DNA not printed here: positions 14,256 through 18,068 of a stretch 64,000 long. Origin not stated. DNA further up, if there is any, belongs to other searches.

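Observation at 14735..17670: GGDEF-like module with GGDEY active-site variant, plus a degenerate second copy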

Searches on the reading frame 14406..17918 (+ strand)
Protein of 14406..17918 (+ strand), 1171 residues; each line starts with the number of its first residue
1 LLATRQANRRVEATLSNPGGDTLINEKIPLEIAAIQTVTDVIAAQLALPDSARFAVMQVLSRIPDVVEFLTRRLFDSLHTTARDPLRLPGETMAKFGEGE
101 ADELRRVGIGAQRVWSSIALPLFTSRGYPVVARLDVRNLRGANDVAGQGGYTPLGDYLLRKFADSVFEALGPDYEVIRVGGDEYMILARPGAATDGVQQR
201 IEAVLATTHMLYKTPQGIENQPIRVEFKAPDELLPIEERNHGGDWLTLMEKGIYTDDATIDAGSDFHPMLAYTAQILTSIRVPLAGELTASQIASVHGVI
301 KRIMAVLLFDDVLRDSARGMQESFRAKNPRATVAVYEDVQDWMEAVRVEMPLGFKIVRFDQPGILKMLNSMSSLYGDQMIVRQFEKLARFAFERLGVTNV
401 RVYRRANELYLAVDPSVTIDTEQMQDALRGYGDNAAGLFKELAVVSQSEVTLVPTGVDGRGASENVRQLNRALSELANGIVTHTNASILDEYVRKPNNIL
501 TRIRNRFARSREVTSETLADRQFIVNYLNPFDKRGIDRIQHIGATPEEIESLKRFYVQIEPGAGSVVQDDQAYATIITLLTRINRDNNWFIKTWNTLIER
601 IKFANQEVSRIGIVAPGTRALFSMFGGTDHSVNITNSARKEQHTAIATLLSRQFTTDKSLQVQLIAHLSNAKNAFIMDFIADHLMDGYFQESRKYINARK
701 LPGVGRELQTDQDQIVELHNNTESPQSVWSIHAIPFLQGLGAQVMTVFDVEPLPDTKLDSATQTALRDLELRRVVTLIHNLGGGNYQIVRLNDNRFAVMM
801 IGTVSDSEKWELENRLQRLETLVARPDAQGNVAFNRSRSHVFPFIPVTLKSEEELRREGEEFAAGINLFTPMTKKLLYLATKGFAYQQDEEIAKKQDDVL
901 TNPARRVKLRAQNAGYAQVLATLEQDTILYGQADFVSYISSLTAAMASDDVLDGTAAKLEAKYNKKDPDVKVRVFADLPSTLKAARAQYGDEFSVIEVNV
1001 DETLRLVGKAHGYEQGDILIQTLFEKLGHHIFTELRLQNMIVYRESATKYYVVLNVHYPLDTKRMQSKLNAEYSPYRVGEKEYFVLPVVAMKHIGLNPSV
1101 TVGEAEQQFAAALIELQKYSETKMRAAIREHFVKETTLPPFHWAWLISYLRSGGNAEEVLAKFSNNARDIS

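Call 33: search_protein_representatives(protein=window:14406-17918:+)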
Query: 1171 residues. Proteins with E-value up to 0.001 (for the whole library): 40; up to 1e-10: 14; up to 1e-30: 5. The best 40 are listed.
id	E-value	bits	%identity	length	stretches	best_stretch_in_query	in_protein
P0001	0.0e+00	1375.2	56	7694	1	6-1166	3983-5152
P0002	8.5e-117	407.7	81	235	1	559-781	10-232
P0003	1.6e-42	161.8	48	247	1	439-602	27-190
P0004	2.2e-40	154.7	33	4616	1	64-603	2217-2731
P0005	2.3e-35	138.1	27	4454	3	933-1092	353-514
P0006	7.6e-16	73.5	32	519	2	68-207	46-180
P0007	7.6e-14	66.9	38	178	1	505-602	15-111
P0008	5.3e-13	64.1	49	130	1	517-591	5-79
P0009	5.8e-12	60.6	25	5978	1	104-557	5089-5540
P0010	6.2e-12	60.5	27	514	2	302-556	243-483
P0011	1.4e-11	59.3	26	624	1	114-567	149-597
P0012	1.7e-11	59.1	40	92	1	295-378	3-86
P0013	2.3e-11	58.7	28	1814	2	935-1151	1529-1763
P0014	9.0e-11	56.7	34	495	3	64-228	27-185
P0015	3.7e-10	54.7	34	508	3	115-190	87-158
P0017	5.7e-07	44.1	26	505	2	65-416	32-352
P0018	1.1e-06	43.1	31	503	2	70-413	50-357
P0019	1.3e-06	42.9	24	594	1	114-558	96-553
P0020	3.8e-06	41.4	25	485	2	300-553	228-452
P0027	3.2e-05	38.3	22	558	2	306-558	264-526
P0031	1.3e-04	36.3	25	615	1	60-416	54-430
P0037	3.4e-04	34.9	30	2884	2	307-561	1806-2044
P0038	3.5e-04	34.9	28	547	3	939-1104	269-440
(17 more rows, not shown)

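Call 35: search_protein_families(library=pfam, proteins=[P0006, P0010, P0011, P0014, P0015, P0017, P0018, P0019, P0020, P0031], max_evalue=1)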
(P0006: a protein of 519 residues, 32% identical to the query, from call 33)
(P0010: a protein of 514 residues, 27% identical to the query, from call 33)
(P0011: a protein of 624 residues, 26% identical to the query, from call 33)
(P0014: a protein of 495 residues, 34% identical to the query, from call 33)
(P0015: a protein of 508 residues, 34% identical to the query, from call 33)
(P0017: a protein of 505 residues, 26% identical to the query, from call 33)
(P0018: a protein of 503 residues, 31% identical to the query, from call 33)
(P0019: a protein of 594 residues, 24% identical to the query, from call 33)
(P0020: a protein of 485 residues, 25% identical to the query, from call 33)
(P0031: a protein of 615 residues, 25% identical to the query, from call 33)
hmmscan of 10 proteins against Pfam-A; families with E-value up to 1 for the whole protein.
P0006 (519 aa): 1 family
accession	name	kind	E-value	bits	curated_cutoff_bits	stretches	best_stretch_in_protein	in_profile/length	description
PF00990.26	GGDEF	-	1.6e-07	31.7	23.8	1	113-190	38-116/161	Diguanylate cyclase, GGDEF domain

P0010 (514 aa): 3 families
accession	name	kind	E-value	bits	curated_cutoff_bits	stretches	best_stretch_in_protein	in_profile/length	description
PF00990.26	GGDEF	-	1.4e-08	35.1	23.8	2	119-202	54-139/161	Diguanylate cyclase, GGDEF domain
PF00659.24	POLO_box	-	0.026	15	23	1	265-297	18-50/61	POLO box duplicated region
PF01814.28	Hemerythrin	-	0.26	12.2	25.3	1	210-258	67-121/127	Hemerythrin HHE cation binding domain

P0011 (624 aa): 2 families
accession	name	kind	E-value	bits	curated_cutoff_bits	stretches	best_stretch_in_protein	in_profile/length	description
PF00990.26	GGDEF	-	0.00088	19.5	23.8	1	188-233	54-99/161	Diguanylate cyclase, GGDEF domain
PF13113.11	DUF3970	-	0.33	11.6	21.1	0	115-147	11-48/55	Protein of unknown function (DUF3970)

P0014 (495 aa): 1 family
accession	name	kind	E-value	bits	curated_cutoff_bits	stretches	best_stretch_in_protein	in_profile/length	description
PF00990.26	GGDEF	-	8.4e-12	45.6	23.8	2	108-168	52-112/161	Diguanylate cyclase, GGDEF domain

P0015 (508 aa): 1 family
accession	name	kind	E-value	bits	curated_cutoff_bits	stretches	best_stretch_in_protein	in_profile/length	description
PF00990.26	GGDEF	-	5.5e-08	33.2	23.8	1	102-160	35-92/161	Diguanylate cyclase, GGDEF domain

P0017 (505 aa): 3 families
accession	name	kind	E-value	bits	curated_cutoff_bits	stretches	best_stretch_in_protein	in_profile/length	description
PF00990.26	GGDEF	-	6.2e-05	23.3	23.8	1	301-370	43-112/161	Diguanylate cyclase, GGDEF domain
PF20612.3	SHOCT_2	-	0.15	12.7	24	1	250-267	18-35/53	SHOCT domain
PF23109.1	ARCH_RTEL1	-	0.17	12.3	27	0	223-285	68-125/181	RTEL1 helicase, ARCH domain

P0018 (503 aa): 2 families
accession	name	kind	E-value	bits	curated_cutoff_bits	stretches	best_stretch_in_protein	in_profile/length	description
PF00990.26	GGDEF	-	5.2e-07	30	23.8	2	293-381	30-114/161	Diguanylate cyclase, GGDEF domain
PF07287.17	AtuA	-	0.26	10.5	22.8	1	175-275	312-411/437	Acyclic terpene utilisation family protein AtuA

P0019 (594 aa): 1 family
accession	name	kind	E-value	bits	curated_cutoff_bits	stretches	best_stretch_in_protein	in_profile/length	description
PF21727.2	DUF6863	-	0.065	13.8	27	1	124-178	33-88/123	Family of unknown function (DUF6863)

P0020 (485 aa): 2 families
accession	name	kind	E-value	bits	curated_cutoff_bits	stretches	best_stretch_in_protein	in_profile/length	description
PF00990.26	GGDEF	-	2.1e-09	37.8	23.8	2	105-158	52-107/161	Diguanylate cyclase, GGDEF domain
PF17898.6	GerD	-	0.61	10.5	29.5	1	174-253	12-84/114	Spore germination GerD central core domain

P0031 (615 aa): 2 families
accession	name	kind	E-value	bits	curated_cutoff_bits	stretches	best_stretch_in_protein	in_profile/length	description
PF00990.26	GGDEF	-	0.0003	21.1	23.8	1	149-223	55-127/161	Diguanylate cyclase, GGDEF domain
PF25181.1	Phage_Bbp19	-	0.021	15.1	25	0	552-566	6-20/61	Bbp19-like phage protein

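Call 43: list_cluster_members(proteins=[P0001, P0004, P0005, P0009, P0037, P0014, P0015, P0010, P0006, P0018])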
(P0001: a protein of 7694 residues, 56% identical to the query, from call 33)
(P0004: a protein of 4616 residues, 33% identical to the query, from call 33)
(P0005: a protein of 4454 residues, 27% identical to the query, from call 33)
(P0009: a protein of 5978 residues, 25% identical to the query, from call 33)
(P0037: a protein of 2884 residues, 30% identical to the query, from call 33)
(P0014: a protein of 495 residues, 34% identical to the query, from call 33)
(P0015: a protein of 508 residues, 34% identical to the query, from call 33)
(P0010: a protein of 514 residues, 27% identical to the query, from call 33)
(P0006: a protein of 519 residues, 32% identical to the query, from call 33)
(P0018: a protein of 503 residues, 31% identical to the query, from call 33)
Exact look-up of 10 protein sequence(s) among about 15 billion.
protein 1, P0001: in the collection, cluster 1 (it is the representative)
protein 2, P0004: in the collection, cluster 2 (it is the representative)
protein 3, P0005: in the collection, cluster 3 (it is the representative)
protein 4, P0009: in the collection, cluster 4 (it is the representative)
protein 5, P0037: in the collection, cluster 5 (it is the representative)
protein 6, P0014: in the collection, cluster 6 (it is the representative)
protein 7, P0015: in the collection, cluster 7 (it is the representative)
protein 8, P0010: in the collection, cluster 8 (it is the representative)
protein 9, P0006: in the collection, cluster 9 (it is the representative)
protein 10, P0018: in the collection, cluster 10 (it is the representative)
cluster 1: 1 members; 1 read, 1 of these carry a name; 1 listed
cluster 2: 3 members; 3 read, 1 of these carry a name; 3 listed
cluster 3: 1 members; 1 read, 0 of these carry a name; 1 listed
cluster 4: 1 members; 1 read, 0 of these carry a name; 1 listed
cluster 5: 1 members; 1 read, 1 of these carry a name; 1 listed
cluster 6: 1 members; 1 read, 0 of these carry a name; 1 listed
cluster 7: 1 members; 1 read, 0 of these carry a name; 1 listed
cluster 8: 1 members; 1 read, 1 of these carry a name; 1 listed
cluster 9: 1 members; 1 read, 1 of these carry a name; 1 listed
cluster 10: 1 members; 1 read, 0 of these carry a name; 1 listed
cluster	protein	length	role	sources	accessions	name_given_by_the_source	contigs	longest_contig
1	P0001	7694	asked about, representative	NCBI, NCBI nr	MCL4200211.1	GNAT family N-acetyltransferase [Patescibacteria group bacterium]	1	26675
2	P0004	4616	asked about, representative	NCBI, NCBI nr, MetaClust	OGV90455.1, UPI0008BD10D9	hypothetical protein A2783_05840 [Microgenomates group bacterium ... | MAG: hypothetical protein A2783_05840 [Microgenomates group bacterium ... | status=active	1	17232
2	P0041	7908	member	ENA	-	-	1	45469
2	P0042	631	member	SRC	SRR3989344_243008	-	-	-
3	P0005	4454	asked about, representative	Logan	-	-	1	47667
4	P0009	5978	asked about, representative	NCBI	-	-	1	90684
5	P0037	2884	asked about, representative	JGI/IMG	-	hypothetical protein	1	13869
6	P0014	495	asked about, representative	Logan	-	-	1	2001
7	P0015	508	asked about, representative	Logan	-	-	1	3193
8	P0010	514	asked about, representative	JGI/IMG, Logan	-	GGDEF domain-containing protein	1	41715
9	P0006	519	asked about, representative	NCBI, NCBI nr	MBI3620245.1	diguanylate cyclase [Candidatus Roizmanbacteria bacterium]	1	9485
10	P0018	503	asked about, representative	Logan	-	-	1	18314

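Call 60: find_encoding_contigs(protein=P0010, flank=8000, max_places=3)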
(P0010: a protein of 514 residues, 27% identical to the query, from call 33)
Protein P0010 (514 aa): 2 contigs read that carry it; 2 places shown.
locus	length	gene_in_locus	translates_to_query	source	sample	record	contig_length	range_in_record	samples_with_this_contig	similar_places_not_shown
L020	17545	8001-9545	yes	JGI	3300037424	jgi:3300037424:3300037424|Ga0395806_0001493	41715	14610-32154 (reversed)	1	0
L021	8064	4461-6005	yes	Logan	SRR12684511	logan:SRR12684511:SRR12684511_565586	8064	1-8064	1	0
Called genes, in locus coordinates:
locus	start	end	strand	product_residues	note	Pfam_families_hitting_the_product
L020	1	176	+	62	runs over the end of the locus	PF00584:SecE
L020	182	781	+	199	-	PF02357:NusG, PF00467:KOW (faint)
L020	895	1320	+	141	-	PF03946:Ribosomal_L11_N, PF00298:Ribosomal_L11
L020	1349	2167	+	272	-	PF00687:Ribosomal_L1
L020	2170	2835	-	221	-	PF13189:Cytidylate_kin2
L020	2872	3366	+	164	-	-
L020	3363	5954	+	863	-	PF00690:Cation_ATPase_N, PF00122:E1-E2_ATPase, PF13246:Cation_ATPase, PF00702:Hydrolase, PF00689:Cation_ATPase_C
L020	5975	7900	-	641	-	PF00456:Transketolase_N, PF13292:DXP_synthase_N (weak), PF02779:Transket_pyr, PF02780:Transketolase_C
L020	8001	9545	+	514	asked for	PF00990:GGDEF (faint)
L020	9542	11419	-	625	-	PF16177:ACAS_N, PF00501:AMP-binding, PF13193:AMP-binding_C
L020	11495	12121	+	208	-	PF00156:Pribosyltran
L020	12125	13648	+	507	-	PF00117:GATase, PF02540:NAD_synthase (weak), PF02568:ThiI (weak), PF00958:GMP_synt_C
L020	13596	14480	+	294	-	PF01063:Aminotran_4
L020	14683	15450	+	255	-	PF00793:DAHP_synth_1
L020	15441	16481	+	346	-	PF13685:Fe-ADH_2, PF01761:DHQ_synthase, PF24621:DHQS_C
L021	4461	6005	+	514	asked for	PF00990:GGDEF (faint)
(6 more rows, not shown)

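Call 61: find_encoding_contigs(protein=P0018, flank=8000, max_places=3)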
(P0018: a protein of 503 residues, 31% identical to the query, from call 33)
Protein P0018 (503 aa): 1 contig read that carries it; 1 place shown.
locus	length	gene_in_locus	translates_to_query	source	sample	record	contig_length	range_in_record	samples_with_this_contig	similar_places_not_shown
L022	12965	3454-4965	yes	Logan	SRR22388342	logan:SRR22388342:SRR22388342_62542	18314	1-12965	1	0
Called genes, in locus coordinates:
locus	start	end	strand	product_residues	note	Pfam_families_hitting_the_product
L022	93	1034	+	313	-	PF04545:Sigma70_r4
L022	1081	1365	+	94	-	-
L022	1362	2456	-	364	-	PF00704:Glyco_hydro_18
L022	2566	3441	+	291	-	PF00923:TAL_FSA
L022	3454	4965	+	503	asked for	PF00990:GGDEF (faint)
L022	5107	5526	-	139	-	PF01850:PIN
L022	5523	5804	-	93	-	-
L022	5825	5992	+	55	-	-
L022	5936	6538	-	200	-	-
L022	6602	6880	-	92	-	-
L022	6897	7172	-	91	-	PF04365:BrnT_toxin (weak)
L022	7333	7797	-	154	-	-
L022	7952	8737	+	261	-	-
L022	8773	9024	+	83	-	PF04014:MazE_antitoxin (weak)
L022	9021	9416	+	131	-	PF01850:PIN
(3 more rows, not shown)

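Call 62: find_encoding_contigs(protein=P0006, flank=5000, max_places=2)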
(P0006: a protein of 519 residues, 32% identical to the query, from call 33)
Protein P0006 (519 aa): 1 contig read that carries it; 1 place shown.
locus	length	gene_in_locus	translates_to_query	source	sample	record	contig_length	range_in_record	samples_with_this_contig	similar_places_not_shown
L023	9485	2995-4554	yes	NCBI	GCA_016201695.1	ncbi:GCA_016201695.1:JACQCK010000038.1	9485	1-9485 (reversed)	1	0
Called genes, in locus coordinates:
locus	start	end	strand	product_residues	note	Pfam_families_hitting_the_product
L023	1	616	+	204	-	PF00300:His_Phos_1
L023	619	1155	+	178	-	-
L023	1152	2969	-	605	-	PF00456:Transketolase_N, PF13292:DXP_synthase_N, PF02779:Transket_pyr, PF02780:Transketolase_C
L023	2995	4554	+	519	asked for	PF00990:GGDEF (faint)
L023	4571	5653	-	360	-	PF00579:tRNA-synt_1b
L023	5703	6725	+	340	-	PF00579:tRNA-synt_1b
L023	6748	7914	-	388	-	PF01702:TGT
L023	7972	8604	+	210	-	PF01712:dNK, PF13238:AAA_18, PF13521:AAA_28 (weak)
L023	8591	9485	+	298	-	PF01467:CTP_transf_like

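Call 63: find_encoding_contigs(protein=P0017, flank=5000, max_places=2)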
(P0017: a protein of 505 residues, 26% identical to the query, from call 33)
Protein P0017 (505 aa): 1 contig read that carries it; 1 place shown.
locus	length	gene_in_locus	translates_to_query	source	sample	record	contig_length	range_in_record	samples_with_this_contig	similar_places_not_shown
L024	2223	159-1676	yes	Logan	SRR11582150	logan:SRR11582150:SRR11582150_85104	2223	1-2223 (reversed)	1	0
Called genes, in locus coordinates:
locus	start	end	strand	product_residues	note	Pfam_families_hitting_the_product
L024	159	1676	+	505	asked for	-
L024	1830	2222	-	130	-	?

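Call 64: find_encoding_contigs(protein=P0027, flank=5000, max_places=2)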
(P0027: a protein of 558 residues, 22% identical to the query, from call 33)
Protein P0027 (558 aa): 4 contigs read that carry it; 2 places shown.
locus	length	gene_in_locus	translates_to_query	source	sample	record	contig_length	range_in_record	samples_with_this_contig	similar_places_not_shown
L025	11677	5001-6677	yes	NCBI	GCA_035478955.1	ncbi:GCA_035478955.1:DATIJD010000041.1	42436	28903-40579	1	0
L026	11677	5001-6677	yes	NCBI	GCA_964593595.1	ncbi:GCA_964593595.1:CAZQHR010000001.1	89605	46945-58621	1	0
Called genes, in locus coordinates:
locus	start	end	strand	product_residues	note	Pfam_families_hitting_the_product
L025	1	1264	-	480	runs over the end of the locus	PF00133:tRNA-synt_1, PF09334:tRNA-synt_1g, PF00133:tRNA-synt_1, PF01406:tRNA-synt_1e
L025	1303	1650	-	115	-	-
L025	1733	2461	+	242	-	PF03444:WHD_HrcA (faint), PF01628:HrcA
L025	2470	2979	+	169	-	PF01025:GrpE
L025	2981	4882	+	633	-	PF00012:HSP70, PF06723:MreB_Mbl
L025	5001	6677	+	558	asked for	-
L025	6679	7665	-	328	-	-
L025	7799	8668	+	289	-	PF00226:DnaJ, PF01556:DnaJ_C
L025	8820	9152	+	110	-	-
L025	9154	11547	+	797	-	PF00158:Sigma54_activat (faint), PF12775:AAA_7 (faint), PF00004:AAA, PF17871:AAA_lid_9, PF00004:AAA (weak), PF07724:AAA_2, PF07728:AAA_5, PF10431:ClpB_D2-small, +4 more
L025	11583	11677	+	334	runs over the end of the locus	PF08529:NusA_N, PF13184:KH_NusA_1st, PF26594:KH_NusA_2nd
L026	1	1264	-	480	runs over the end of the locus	PF00133:tRNA-synt_1, PF09334:tRNA-synt_1g, PF00133:tRNA-synt_1, PF01406:tRNA-synt_1e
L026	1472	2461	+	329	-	PF01628:HrcA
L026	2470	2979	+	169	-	PF01025:GrpE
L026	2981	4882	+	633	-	PF00012:HSP70, PF06723:MreB_Mbl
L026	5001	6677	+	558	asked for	-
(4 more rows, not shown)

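Call 65: find_encoding_contigs(protein=P0038, flank=5000, max_places=2)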
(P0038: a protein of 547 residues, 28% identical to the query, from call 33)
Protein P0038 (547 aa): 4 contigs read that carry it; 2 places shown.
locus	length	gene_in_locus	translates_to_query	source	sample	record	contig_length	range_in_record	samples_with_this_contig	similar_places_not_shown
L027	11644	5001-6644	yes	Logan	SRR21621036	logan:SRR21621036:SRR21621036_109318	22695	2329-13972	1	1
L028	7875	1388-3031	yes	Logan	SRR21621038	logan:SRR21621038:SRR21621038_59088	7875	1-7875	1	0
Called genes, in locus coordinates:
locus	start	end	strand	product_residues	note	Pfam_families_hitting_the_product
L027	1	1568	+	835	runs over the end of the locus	PF00690:Cation_ATPase_N, PF00122:E1-E2_ATPase, PF13246:Cation_ATPase, PF00702:Hydrolase, PF00689:Cation_ATPase_C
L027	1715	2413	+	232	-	-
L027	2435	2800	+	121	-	-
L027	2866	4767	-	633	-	PF00456:Transketolase_N, PF13292:DXP_synthase_N, PF00676:E1_dh (weak), PF02779:Transket_pyr, PF02780:Transketolase_C, PF22613:Transketolase_C_1 (faint)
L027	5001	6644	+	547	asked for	-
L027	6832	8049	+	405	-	PF00579:tRNA-synt_1b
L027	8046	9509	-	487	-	-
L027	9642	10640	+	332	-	PF00579:tRNA-synt_1b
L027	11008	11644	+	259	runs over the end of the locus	PF19420:DDAH_eukar, PF02274:ADI (faint)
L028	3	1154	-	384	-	?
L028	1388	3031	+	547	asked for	-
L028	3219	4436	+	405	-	PF00579:tRNA-synt_1b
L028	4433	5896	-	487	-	-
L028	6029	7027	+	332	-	PF00579:tRNA-synt_1b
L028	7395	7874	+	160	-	?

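Call 94: search_protein_families(library=padloc, proteins=[P0014, P0010], max_evalue=0.1)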
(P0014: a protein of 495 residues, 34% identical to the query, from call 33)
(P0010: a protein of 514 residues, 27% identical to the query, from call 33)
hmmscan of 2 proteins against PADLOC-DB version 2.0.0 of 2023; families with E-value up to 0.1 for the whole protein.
P0014 (495 aa): 0 families

P0010 (514 aa): 0 families
